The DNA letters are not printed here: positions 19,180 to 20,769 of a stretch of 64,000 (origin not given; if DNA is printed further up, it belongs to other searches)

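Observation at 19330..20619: Radical SAM-SPASM enzyme in a lipid-gene context rather than a RiPP context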

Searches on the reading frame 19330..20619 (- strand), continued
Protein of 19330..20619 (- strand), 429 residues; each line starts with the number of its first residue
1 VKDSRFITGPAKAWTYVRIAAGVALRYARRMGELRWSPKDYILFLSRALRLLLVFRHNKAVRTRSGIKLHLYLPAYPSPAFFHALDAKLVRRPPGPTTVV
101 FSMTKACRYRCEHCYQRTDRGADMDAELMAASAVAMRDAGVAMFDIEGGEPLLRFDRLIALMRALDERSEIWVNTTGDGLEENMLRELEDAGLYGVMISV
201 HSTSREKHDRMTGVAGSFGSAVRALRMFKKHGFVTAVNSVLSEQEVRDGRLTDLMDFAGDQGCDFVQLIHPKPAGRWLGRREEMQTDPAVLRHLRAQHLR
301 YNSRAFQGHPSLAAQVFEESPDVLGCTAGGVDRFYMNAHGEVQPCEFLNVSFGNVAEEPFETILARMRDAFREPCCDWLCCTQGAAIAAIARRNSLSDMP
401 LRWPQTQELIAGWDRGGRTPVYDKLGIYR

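Call 19: search_protein_families(library=pfam, proteins=[L031:2108-4447:+, L031:4461-5705:+, L031:6085-6648:+, L031:6703-7485:+, L031:8938-9984:+, L031:14309-15379:+, L055:1124-2572:+, L055:2559-3077:+, L055:8951-9982:+], max_evalue=0.001)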
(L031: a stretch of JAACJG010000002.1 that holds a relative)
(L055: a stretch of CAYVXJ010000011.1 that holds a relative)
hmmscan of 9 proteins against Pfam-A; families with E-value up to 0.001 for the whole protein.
L031:2108-4447:+ (779 aa): 2 families
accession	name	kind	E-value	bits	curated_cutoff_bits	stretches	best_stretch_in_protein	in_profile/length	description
PF03176.21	MMPL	-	1.6e-21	77.1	20.5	2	155-384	59-298/333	MMPL family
PF02460.24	Patched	-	0.00061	20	23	1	629-750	24-141/156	Patched SSD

L031:4461-5705:+ (414 aa): 2 families
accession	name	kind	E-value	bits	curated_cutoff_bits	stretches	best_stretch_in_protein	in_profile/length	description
PF00109.32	ketoacyl-synt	-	3.2e-29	102.7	20.8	1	6-251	6-252/252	Beta-ketoacyl synthase, N-terminal domain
PF02801.28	Ketoacyl-synt_C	-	5.8e-14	52.6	20.8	1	255-366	1-117/119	Beta-ketoacyl synthase, C-terminal domain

L031:6085-6648:+ (187 aa): 0 families

L031:6703-7485:+ (260 aa): 2 families
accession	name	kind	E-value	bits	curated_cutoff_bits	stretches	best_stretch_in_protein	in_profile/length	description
PF21089.3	PKS_DH_N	-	1.8e-05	25.1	27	1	6-73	21-92/103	Polyketide synthase dehydratase domain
PF14765.12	PS-DH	-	0.0002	21.4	23.7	1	100-247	5-163/166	Polyketide synthase dehydratase N-terminal domain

L031:8938-9984:+ (348 aa): 6 families
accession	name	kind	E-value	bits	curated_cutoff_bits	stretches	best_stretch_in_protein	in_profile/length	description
PF01370.27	Epimerase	-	1.3e-26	93.9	20.9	1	10-247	1-240/240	NAD dependent epimerase/dehydratase family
PF07993.18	NAD_binding_4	-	7.8e-20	71.5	20.1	1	70-193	86-210/258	Male sterility protein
PF01073.25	3Beta_HSD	-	1.4e-13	50.9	22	1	11-240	1-235/280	3-beta hydroxysteroid dehydrogenase/isomerase family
PF16363.11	GDP_Man_Dehyd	-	3.3e-08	33.8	27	1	11-168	1-165/332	GDP-mannose 4,6 dehydratase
PF04321.23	RmlD_sub_bind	-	1e-05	25.2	27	1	9-194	2-159/287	RmlD substrate binding domain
PF13460.12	NAD_binding_10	-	7e-05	23.2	27.2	1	14-88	1-74/184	NAD(P)H-binding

L031:14309-15379:+ (356 aa): 1 family
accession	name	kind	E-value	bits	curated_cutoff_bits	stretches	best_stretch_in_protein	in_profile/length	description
PF00581.25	Rhodanese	-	8.6e-08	33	22.2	1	11-129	6-100/102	Rhodanese-like domain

L055:1124-2572:+ (482 aa): 1 family
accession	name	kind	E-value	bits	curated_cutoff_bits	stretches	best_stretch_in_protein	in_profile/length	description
PF00291.31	PALP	-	2.6e-18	66.8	35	1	102-324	33-256/295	Pyridoxal-phosphate dependent enzyme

L055:2559-3077:+ (172 aa): 1 family
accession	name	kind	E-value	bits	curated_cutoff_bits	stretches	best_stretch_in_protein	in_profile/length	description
PF12804.13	NTP_transf_3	-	1.2e-19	71.5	27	2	60-142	71-155/160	MobA-like NTP transferase domain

L055:8951-9982:+ (343 aa): 8 families
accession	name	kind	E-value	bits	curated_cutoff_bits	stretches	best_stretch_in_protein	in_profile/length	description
PF01370.27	Epimerase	-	7.8e-33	114.3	20.9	1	4-237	1-233/240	NAD dependent epimerase/dehydratase family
PF01073.25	3Beta_HSD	-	5.7e-26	91.6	22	1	6-232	2-232/280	3-beta hydroxysteroid dehydrogenase/isomerase family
PF13460.12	NAD_binding_10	-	1.8e-18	67.5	27.2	1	8-186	1-151/184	NAD(P)H-binding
PF16363.11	GDP_Man_Dehyd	-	7.3e-18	65.5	27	1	5-147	1-162/332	GDP-mannose 4,6 dehydratase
PF05368.20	NmrA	-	1.4e-11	45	27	1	3-110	4-104/298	NmrA-like family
PF07993.18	NAD_binding_4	-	8.9e-08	32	20.1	1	58-190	81-214/258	Male sterility protein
PF02719.21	Polysacc_synt_2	-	2.7e-07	30.5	20.2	1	4-110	1-125/293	Polysaccharide biosynthesis protein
PF04321.23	RmlD_sub_bind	-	1.3e-05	24.9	27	1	3-188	2-158/287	RmlD substrate binding domain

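Call 24: predict_structure(alignment_id=A1)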
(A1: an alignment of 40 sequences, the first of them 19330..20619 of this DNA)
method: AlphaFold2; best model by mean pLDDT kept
length: 429 residues; sequences in the alignment: 40
mean_pLDDT: 92.6   pTM: 0.92
mean pLDDT of the five models: 92.6, 92.2, 91.2, 90.5, 89.7
residues with pLDDT >= 90: 333; 70-90: 86; 50-70: 8; < 50: 2
segments of 3 or more residues with pLDDT < 50: none
pLDDT, mean of each block of 10 residues (from residue 1): 79 97 98 97 97 94 95 96 97 93 93 85 96 98 96 97 98 96 96 97 95 95 96 96 94 97 95 80 86 96 95 92 77 93 90 97 94 77 84 91 92 86 85
secondary structure, 60 per line:
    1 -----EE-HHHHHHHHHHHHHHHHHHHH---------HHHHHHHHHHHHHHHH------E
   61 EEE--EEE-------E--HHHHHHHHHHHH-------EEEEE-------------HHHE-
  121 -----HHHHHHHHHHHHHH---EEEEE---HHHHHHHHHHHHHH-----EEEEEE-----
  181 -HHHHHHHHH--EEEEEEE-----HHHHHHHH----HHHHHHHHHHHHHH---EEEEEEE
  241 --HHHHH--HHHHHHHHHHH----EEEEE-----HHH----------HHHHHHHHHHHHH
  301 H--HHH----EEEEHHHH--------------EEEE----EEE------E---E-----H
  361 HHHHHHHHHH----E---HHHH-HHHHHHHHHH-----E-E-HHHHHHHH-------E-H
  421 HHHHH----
elements in order: H9-28 H38-53 E60-63 E66-68 H79-90 E98-102 H126-139 E143-147 H151-164 E170-175 H182-190 E193-199 H205-212 H217-230 E234-240 H243-247 H250-260 E265-269 H288-301 E311-314 H315-318 E333-336 E341-343 H360-370 H379-382 H384-393 H403-410 H420-425

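Call 27: fold_search(model_id=the predicted structure, library=pdb)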
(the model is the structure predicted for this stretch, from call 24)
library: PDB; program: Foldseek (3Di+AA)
matches with E <= 10: 1810; with E <= 0.001: 309
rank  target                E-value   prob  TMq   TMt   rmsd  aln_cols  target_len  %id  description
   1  6efn                  2.4e-14  1.00  0.51  0.56   3.5       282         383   18  Structure of a RiPP maturase, SkfB (released 2018-10-24)
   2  5v1q_A                4.0e-13  1.00  0.50  0.50   8.6       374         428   15  Crystal structure of Streptococcus suis SuiB (released 2017-08-30)
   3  5v1t_A                4.3e-13  1.00  0.51  0.50   4.8       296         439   18  Crystal structure of Streptococcus suis SuiB bound to precursor peptide SuiA (released 2017-08-30)
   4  5v1q_B                6.1e-13  1.00  0.51  0.50   4.6       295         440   17  Crystal structure of Streptococcus suis SuiB (released 2017-08-30)
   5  5v1s_B                9.2e-13  1.00  0.50  0.50   4.5       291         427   16  Crystal structure of Streptococcus suis SuiB bound to S-adenosylmethionine (released 2017-08-30)
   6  5v1s_A                1.5e-12  1.00  0.52  0.52   3.7       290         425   19  Crystal structure of Streptococcus suis SuiB bound to S-adenosylmethionine (released 2017-08-30)
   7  7vob                  1.9e-12  1.00  0.52  0.66   7.9       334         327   20  The crystal structure of a Radical SAM Enzyme BlsE involved in the Biosynthesis of Blasticidin S (released 2022-05-04)
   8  8hzv_A                5.7e-12  1.00  0.48  0.43  11.2       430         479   18  The crystal structure of a Radical SAM Enzyme DesII (released 2024-07-10)
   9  8hzv_C                6.4e-12  1.00  0.46  0.42  11.6       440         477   16  The crystal structure of a Radical SAM Enzyme DesII (released 2024-07-10)
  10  5vsl_A                6.8e-12  1.00  0.50  0.78   3.6       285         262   14  Crystal structure of viperin with bound [4Fe-4S] cluster and S-adenosylhomocysteine (SAH) (released 2017-06-14)
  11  9dfw_C                6.8e-12  1.00  0.49  0.71   3.6       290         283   12  X-ray crystal structure of an engineered Viperin-like enzyme from T. virens with bound CTP and SAM (released 2025-02-12)
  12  6q2q_B                6.8e-12  1.00  0.50  0.71   3.8       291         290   13  Crystal structure of mouse viperin bound to uridine triphosphate and S-adenosylhomocysteine (released 2020-01-22)
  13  9dgw_B                7.7e-12  1.00  0.50  0.73   3.6       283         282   11  X-ray crystal structure of the Viperin-like enzyme from T. virens with bound CTP and SAM (released 2025-02-12)
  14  6q2p_B                1.1e-11  1.00  0.49  0.69   3.6       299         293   13  Crystal structure of mouse viperin bound to cytidine triphosphate and S-adenosylhomocysteine (released 2020-01-22)
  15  9dgw_C                1.2e-11  1.00  0.49  0.74   3.6       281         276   12  X-ray crystal structure of the Viperin-like enzyme from T. virens with bound CTP and SAM (released 2025-02-12)
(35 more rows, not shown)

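Call 35: search_protein_families(library=ncbifam, proteins=[L031:5776-6027:+, L031:6085-6648:+, L031:6703-7485:+, L031:4461-5705:+, L055:1124-2572:+], max_evalue=0.01)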
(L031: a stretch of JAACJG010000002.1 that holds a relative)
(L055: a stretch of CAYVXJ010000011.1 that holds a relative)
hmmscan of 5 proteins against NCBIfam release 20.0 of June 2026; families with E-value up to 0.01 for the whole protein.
L031:5776-6027:+ (83 aa): 8 families
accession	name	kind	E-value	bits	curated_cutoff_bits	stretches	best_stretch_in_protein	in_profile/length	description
NF005480.0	PRK07081.1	equivalog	1.5e-07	31.2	72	1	26-82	18-76/83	acyl carrier protein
NF009104.0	PRK12449.1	equivalog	0.0004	20.3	70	1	6-74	1-70/80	acyl carrier protein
NF002149.0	PRK00982.1-3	equivalog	0.00065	19.6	106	1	13-74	9-68/78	acyl carrier protein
NF002148.0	PRK00982.1-2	subfamily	0.0015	18.4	71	1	38-76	33-71/79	acyl carrier protein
TIGR00517.1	acyl_carrier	equivalog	0.0023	17.8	70.45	1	11-78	4-72/77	acyl carrier protein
NF002150.0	PRK00982.1-4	subfamily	0.0053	17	66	1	38-74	34-70/80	acyl carrier protein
NF040636.1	AcpM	exception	0.0067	16.4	146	1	7-81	2-77/93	meromycolate extension acyl carrier protein AcpM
NF002147.0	PRK00982.1-1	equivalog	0.0081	16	84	1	6-77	3-75/83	acyl carrier protein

L031:6085-6648:+ (187 aa): 0 families

L031:6703-7485:+ (260 aa): 0 families

L031:4461-5705:+ (414 aa): 21 families
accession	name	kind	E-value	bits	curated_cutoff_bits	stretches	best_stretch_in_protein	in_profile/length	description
TIGR03150.1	fabF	equivalog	2.8e-60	204.1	493.75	1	6-409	5-406/407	beta-ketoacyl-ACP synthase II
NF005589.0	PRK07314.1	subfamily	9.4e-58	195.9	387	1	6-412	8-412/413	beta-ketoacyl-ACP synthase II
NF005076.0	PRK06501.1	equivalog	1.7e-47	162.3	629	1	6-411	15-422/425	beta-ketoacyl-ACP synthase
NF004970.0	PRK06333.1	subfamily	8.4e-46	156.7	525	1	6-410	8-420/424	beta-ketoacyl-ACP synthase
NF006274.0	PRK08439.1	equivalog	1e-41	143.1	621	1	5-409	5-403/406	beta-ketoacyl-ACP synthase II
NF005490.0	PRK07103.1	equivalog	5.6e-41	141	445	1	2-412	4-413/414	polyketide beta-ketoacyl:acyl carrier protein synthase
NF006587.0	PRK09116.1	equivalog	1.3e-40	139.4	470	1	6-411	6-406/408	beta-ketoacyl-ACP synthase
NF006618.0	PRK09185.1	subfamily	1.7e-38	132.7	407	1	2-411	3-392/394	beta-ketoacyl-ACP synthase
NF005935.0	PRK07967.1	equivalog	4.6e-35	121.2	630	1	4-412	4-404/406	beta-ketoacyl-ACP synthase I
NF006434.0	PRK08722.1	equivalog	1e-34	120.1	759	1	6-409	8-411/414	beta-ketoacyl-ACP synthase II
NF058662.1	cispenta_AmcF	equivalog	8.6e-29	100.7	325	1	5-409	3-367/369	cispentacin biosynthesis acyltransferase subunit AmcF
NF005916.1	PRK07910.1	equivalog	1.2e-28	100.3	560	1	90-411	94-417/418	KasA/KasB family beta-ketoacyl-ACP synthase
NF004618.0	PRK05952.1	equivalog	2.1e-25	89.5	455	1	6-411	6-382/384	beta-ketoacyl-ACP synthase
NF045894.1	PKS_plus_SDR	equivalog_domain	5.3e-17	60.7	1740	1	87-341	98-350/1515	type I polyketide synthase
NF040607.1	mycolic_Pks13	equivalog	1.3e-14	52.7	2100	1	84-409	193-523/1680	polyketide synthase Pks13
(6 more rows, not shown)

L055:1124-2572:+ (482 aa): 11 families
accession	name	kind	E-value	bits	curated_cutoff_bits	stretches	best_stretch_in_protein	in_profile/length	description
TIGR01139.1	cysK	equivalog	6.5e-31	107.7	350.95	1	89-387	19-293/298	cysteine synthase A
TIGR01136.1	cysKM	subfamily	1.4e-30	106.7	344.15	1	90-388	20-295/299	cysteine synthase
NF007989.0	PRK10717.1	equivalog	3.8e-21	75.5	387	1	91-390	29-316/334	cysteine synthase A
TIGR01137.1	cysta_beta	equivalog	4.8e-18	65.1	510.25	1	88-388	23-307/457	cystathionine beta-synthase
NF008735.0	PRK11761.1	equivalog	2.6e-16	59.8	413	1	102-388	38-290/296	cysteine synthase CysM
TIGR01138.1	cysM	equivalog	9.5e-13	48.3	394.2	1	135-388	66-286/290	cysteine synthase B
TIGR03945.1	PLP_SbnA_fam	equivalog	1.2e-10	40.9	349.95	1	90-324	21-252/304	2,3-diaminopropionate biosynthesis protein SbnA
NF053679.1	CysteaSynCapA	equivalog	5.9e-08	31.9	600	1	160-388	99-316/329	cysteate synthase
TIGR01127.1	ilvA_1Cterm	equivalog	0.00072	18.6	378.75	1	101-279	25-189/380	threonine ammonia-lyase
TIGR01124.1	ilvA_2Cterm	equivalog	0.00073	18.2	411.3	1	132-278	69-206/499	threonine ammonia-lyase, biosynthetic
NF006058.0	PRK08206.1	equivalog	0.0097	14.4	276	0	136-181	124-169/402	diaminopropionate ammonia-lyase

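Call 43: search_protein_representatives(alignment_id=A1)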
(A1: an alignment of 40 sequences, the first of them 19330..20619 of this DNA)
Query: 40 sequences, 429 profile positions. Proteins with E-value up to 0.001 (for the whole library): 32008; up to 1e-10: 7436; up to 1e-30: 391. The best 150 are listed.
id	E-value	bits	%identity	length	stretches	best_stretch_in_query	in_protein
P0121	2.5e-170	583.4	-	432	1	10-429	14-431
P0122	1.1e-145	502.2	-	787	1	3-426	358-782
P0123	7.1e-141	486.4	-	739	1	7-429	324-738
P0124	3.1e-140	484.2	-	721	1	3-429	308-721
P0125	5.3e-138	476.9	-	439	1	2-428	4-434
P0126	1.2e-122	426.3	-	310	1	127-428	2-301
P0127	1.8e-117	409.3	-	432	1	5-425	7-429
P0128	2.3e-113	395.7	-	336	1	4-266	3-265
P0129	6.0e-110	384.5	-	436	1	9-425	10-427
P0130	5.9e-108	377.9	-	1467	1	24-425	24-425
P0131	1.5e-101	356.8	-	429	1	5-425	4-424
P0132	9.9e-99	347.5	-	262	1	173-429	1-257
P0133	7.2e-95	334.8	-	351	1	4-266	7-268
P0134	1.4e-93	330.6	-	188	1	3-182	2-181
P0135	1.2e-89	317.6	-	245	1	6-251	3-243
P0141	1.9e-77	277.4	-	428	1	5-408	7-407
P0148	5.6e-65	236.3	-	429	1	28-414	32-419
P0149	9.3e-64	232.3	-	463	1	9-411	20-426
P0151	3.7e-61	223.7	-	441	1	4-412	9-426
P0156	2.1e-56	208.1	-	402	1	40-427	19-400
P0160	8.0e-54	199.5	-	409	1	25-375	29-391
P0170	3.5e-50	187.5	-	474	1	57-415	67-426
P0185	6.5e-47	176.8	-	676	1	57-409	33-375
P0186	7.9e-47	176.5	-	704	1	54-380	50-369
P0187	1.0e-46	176.1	-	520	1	57-375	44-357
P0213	5.2e-44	167.2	-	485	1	42-363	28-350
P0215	6.0e-44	167.0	-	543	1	49-376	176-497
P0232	8.8e-43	163.2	-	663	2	101-367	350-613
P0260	3.8e-41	157.8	-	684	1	57-380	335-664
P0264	7.9e-41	156.7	-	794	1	17-376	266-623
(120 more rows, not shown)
